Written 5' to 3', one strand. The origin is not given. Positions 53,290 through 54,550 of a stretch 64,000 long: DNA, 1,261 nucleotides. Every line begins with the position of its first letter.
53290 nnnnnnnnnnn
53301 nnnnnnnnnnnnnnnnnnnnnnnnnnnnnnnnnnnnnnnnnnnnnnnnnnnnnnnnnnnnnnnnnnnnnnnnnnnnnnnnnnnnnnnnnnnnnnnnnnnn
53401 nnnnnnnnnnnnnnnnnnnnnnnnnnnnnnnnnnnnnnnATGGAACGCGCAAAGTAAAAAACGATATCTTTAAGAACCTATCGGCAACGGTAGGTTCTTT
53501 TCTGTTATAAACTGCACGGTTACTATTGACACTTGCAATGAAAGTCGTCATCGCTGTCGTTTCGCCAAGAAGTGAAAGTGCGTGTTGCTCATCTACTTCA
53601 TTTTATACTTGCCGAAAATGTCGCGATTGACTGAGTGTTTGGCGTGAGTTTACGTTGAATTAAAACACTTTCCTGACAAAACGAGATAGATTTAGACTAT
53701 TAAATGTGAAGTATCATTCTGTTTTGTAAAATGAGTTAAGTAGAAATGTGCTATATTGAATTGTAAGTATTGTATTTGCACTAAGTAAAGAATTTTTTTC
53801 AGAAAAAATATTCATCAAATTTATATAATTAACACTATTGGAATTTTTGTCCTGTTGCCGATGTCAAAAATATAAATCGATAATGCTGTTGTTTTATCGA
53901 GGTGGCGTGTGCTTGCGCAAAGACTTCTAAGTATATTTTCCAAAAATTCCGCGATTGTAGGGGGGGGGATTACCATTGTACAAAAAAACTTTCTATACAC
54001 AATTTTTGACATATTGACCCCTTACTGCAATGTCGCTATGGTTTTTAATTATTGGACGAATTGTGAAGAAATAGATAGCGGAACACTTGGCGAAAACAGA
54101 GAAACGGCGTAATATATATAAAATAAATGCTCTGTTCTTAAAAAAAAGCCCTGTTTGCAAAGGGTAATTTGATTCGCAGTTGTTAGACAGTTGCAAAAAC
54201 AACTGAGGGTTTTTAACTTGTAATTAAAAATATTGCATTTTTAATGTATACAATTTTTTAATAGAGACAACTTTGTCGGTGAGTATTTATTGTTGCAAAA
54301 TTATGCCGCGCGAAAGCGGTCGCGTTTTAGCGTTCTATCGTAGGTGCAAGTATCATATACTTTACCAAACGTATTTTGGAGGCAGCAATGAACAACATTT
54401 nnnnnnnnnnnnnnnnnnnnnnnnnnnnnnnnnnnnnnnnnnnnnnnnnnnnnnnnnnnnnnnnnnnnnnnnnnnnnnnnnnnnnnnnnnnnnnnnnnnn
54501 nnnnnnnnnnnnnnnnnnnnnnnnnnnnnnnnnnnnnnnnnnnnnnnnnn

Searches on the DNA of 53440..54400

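Call 78: search_rna_families(source=window, start=53440, end=54400, threshold=evalue, max_evalue=0.1)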
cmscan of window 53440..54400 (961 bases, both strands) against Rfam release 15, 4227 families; matches with E-value up to 0.1: 0.
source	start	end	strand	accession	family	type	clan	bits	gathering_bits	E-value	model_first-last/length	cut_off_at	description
